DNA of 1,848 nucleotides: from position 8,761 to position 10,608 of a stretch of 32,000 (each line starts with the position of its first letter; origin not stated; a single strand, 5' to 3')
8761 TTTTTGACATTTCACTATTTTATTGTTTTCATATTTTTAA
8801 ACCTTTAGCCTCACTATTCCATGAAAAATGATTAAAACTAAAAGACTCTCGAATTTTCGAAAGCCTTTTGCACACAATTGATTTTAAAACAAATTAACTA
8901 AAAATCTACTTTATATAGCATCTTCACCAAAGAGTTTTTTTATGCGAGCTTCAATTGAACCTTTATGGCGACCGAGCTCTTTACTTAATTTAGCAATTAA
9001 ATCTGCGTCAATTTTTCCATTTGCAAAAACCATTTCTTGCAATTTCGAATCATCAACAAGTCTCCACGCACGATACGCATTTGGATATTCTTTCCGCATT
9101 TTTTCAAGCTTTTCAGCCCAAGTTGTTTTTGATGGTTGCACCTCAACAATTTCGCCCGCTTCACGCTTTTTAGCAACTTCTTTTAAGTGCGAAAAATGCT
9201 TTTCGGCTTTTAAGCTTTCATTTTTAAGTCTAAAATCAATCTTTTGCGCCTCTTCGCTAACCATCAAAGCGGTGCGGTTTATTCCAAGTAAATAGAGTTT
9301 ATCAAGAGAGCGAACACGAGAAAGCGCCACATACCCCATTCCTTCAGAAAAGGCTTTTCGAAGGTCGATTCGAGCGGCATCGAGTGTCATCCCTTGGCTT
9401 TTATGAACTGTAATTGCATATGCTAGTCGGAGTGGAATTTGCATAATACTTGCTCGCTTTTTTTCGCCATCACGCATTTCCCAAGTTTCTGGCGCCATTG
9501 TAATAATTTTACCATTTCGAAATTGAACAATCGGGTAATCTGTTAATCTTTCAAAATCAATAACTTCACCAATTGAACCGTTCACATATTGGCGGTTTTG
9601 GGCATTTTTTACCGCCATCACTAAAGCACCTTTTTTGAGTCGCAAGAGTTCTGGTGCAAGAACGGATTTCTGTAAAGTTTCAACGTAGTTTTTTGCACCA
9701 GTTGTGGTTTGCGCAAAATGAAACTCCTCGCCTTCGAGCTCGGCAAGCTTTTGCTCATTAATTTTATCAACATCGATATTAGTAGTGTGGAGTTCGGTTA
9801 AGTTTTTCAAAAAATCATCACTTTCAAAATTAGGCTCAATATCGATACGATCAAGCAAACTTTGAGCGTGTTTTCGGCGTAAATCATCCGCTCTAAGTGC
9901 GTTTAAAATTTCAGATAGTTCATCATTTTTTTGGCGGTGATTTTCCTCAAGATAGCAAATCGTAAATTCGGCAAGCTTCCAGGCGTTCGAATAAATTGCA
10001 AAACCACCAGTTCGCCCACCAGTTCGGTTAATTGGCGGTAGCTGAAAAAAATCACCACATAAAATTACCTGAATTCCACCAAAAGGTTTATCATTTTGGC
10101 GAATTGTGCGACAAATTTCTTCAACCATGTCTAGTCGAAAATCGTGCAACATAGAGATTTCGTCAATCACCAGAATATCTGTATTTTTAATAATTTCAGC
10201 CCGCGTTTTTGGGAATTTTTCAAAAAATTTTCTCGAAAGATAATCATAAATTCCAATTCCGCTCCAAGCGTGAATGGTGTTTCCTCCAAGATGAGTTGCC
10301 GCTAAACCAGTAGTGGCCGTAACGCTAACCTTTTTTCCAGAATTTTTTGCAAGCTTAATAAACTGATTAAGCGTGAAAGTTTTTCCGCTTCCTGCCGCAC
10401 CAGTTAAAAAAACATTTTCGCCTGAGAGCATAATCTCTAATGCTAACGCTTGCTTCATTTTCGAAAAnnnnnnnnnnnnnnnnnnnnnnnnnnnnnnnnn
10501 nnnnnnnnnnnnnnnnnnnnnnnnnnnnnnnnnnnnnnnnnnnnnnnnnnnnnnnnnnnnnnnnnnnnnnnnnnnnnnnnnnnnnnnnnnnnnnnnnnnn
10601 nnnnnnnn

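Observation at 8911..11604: Candidate undescribed two-gene system: an acidic-tailed 365-aa protein (possibly KwaB/DUF4868-like) co-transcribed with a Pif1/RecD-type helicase, next to a PplA-like defence gene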

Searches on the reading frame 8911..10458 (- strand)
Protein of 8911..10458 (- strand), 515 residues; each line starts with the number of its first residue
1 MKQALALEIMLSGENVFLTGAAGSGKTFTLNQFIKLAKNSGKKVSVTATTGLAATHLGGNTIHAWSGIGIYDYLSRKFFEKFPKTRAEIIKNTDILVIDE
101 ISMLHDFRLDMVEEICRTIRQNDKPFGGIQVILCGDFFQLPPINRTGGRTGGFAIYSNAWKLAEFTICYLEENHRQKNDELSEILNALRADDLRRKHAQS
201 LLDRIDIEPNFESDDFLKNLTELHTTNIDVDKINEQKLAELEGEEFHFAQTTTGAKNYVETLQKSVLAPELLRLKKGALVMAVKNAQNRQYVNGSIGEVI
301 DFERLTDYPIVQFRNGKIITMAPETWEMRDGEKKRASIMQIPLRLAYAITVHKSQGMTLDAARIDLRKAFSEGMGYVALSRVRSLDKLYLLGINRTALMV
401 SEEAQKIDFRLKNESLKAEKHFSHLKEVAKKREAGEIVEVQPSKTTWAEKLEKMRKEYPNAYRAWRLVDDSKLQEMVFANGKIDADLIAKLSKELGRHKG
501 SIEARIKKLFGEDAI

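Call 3: search_protein_families(library=pfam, proteins=[window:8911-10458:-], max_evalue=0.1)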
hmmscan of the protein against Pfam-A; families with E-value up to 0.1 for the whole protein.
window:8911-10458:- (515 aa): 27 families (the best 25 are shown)
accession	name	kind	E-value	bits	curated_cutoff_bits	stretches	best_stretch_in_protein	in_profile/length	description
PF05970.20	PIF1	-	7.9e-39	134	25.9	1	10-182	19-195/223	PIF1-like helicase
PF13604.12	AAA_30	-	6.4e-18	65.6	27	1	3-196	6-175/191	AAA domain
PF13245.12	AAA_19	-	2e-14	54.4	25.1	1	3-143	1-132/134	AAA domain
PF13401.12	AAA_22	-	1.7e-06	28.8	27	1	15-135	7-122/130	AAA domain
PF01443.25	Viral_helicase1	-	5e-06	26.9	21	1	18-106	3-73/228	Viral superfamily 1 RNA helicase core domain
PF21530.3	Pif1_2B_dom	-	1.3e-05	25.2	23.9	1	258-302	2-47/47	DNA helicase Pif1, 2B domain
PF00270.35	DEAD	-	3.9e-05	23.9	26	1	3-52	4-57/167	DEAD/DEAH box helicase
PF13191.12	AAA_16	-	0.00069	20.6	32.6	1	12-40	21-51/167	AAA ATPase domain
PF02572.21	CobA_CobO_BtuR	-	0.00076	20.2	25.7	1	21-124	26-128/172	ATP:corrinoid adenosyltransferase BtuR/CobO/CobP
PF25199.1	nSTAND_NTPase5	-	0.0011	19.2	34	1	15-44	43-73/145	Novel STAND NTPase 5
PF03266.21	NTPase_1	-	0.0013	19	23.9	0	15-45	1-31/168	NTPase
PF13173.12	AAA_14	-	0.0019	18.6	27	1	15-108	4-78/129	AAA domain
PF13479.12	AAA_24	-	0.005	17.1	27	1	15-124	4-97/195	AAA domain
PF10412.15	TrwB_AAD_bind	-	0.0064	15.9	20.5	1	10-51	12-53/387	Type IV secretion-system coupling protein DNA-binding domain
PF13538.12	UvrD_C_2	-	0.0079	16.5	27.4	1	345-381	1-44/52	UvrD-like helicase C-terminal domain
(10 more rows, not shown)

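Call 4: search_protein_families(library=padloc, proteins=[window:8911-10458:-], max_evalue=0.1)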
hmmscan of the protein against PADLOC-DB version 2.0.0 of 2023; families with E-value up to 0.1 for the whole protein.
window:8911-10458:- (515 aa): 16 families
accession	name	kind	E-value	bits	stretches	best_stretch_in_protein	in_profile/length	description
PDLC05064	PDC-S68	-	5.4e-23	78.7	2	17-209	704-887/1273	-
PDLC05065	PDC-S68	-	1e-19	67.9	2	3-143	610-745/1221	-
PDLC01148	RecD_like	-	8.6e-19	65.3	2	16-191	331-487/719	RecD/Tra ATPase fused to N-terminal HHH domain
PDLC01734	typeIV_RecD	-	9.8e-18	61.8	2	3-189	344-517/763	RecD_0_IVD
PDLC04475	PDC-M16A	-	3.8e-15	53.4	1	10-314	27-343/721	-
PDLC04476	PDC-M16A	-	5.3e-15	52.9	1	15-322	26-345/691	-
PDLC05066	PDC-S68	-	5.8e-15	52.4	2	3-231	583-807/1202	-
PDLC05035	PDC-S53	-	8.6e-12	41.9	2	14-192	510-661/900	-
PDLC04472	PDC-M16A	-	3.5e-07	26.9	1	14-314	240-552/930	-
PDLC04474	PDC-M16A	-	8.2e-07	25.8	1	16-236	237-472/917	-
PDLC02372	Nhi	-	2.2e-06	24.6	1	14-137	200-297/470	-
PDLC02350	AbiO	-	9.3e-06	22.7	1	8-123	189-285/468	AbiO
PDLC04140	mad8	-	7.7e-05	20.3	1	12-60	26-77/314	mads_8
PDLC00138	GajB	-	0.0032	14.2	0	73-113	201-241/581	UrvD helicase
PDLC00268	PtuA1|PtuA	-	0.01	13.3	1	7-36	19-48/411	AAA ATPase domain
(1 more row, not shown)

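Call 87: search_protein_families(library=ncbifam, proteins=[window:8911-10458:-], max_evalue=0.01)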
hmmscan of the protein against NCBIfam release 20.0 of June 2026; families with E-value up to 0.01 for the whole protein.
window:8911-10458:- (515 aa): 9 families
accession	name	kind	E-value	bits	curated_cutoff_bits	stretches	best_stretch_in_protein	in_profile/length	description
TIGR01448.2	helicase_RecD2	equivalog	3.8e-24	84.9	500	1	2-358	320-652/713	SF1B family DNA helicase RecD2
TIGR01447.1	recD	equivalog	5.6e-17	61.5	310.15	1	3-383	153-567/597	exodeoxyribonuclease V subunit alpha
TIGR02768.1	TraA_Ti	equivalog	1.8e-14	53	590.45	2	273-390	614-715/751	Ti-type conjugative transfer relaxase TraA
NF010464.0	PRK13889.1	subfamily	1.8e-10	39.4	1015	2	346-388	657-699/992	conjugal transfer relaxase TraA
NF008127.0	PRK10875.1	equivalog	3e-06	26.1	671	0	326-369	522-566/619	exodeoxyribonuclease V subunit alpha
NF010402.0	PRK13826.1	subfamily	1.3e-05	23.2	1317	1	343-389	690-736/1102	Dtr system oriT relaxase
TIGR00376.1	TIGR00376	hypoth_equivalog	0.0027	16.2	348.9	0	3-54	163-215/639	IGHMBP2 family helicase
NF010248.0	PRK13695.1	equivalog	0.0028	17.4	156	0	15-45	5-35/180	NTPase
TIGR02746.1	TraC-F-type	equivalog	0.0067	14.4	567.05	0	13-46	430-463/800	type IV secretion system protein TraC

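Call 92: search_solved_structures(query=window:8911-10458:-, max_evalue=0.00001, show_alignments=1)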
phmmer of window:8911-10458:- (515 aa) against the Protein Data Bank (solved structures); distinct sequences matched with E-value up to 0.00001: 20.
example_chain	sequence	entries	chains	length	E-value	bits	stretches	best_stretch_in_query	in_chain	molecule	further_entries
8xak_A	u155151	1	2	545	7.8e-73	249.1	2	6-330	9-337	ATP-dependent DNA helicase PIF1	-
5o6b_A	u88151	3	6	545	7.8e-73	249.1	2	6-330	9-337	ATP-dependent DNA helicase PIF1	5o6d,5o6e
6hph_A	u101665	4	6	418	2.2e-62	214.7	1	2-397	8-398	ATP-dependent DNA helicase PIF1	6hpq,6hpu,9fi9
9fb8_A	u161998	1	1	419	2.2e-62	214.7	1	2-397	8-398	ATP-dependent DNA helicase PIF1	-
6hpt_A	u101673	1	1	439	2.4e-62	214.6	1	2-398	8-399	ATP-dependent DNA helicase PIF1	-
5fhh_A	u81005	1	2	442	2.4e-62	214.5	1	2-398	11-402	ATP-dependent DNA helicase PIF1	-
7otj_A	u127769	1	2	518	3.1e-62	214.2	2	3-307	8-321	ATP-dependent DNA helicase PIF1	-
8bns_A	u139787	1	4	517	6.7e-59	203.2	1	6-441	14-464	AAA ATPase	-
5ftb_A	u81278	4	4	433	2.3e-49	171.8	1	13-410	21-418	TPR DOMAIN PROTEIN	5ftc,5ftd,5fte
5fhd_A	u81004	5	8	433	3.1e-49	171.3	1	13-410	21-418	Uncharacterized protein | ATP-dependent DNA helicase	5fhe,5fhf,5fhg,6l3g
5ftf_A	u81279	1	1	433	5.7e-49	170.5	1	13-410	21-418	TPR DOMAIN PROTEIN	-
8bnv_A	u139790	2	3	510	5.6e-46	160.6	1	11-440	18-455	AAA family ATPase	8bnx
7oar_A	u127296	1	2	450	1.7e-36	129.3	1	17-411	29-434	Pif1 helicase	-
6s3p_A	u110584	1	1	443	4.6e-36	127.9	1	17-411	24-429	PIF1 helicase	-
6s3e_A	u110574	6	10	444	4.7e-36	127.9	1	17-411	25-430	PIF1 helicase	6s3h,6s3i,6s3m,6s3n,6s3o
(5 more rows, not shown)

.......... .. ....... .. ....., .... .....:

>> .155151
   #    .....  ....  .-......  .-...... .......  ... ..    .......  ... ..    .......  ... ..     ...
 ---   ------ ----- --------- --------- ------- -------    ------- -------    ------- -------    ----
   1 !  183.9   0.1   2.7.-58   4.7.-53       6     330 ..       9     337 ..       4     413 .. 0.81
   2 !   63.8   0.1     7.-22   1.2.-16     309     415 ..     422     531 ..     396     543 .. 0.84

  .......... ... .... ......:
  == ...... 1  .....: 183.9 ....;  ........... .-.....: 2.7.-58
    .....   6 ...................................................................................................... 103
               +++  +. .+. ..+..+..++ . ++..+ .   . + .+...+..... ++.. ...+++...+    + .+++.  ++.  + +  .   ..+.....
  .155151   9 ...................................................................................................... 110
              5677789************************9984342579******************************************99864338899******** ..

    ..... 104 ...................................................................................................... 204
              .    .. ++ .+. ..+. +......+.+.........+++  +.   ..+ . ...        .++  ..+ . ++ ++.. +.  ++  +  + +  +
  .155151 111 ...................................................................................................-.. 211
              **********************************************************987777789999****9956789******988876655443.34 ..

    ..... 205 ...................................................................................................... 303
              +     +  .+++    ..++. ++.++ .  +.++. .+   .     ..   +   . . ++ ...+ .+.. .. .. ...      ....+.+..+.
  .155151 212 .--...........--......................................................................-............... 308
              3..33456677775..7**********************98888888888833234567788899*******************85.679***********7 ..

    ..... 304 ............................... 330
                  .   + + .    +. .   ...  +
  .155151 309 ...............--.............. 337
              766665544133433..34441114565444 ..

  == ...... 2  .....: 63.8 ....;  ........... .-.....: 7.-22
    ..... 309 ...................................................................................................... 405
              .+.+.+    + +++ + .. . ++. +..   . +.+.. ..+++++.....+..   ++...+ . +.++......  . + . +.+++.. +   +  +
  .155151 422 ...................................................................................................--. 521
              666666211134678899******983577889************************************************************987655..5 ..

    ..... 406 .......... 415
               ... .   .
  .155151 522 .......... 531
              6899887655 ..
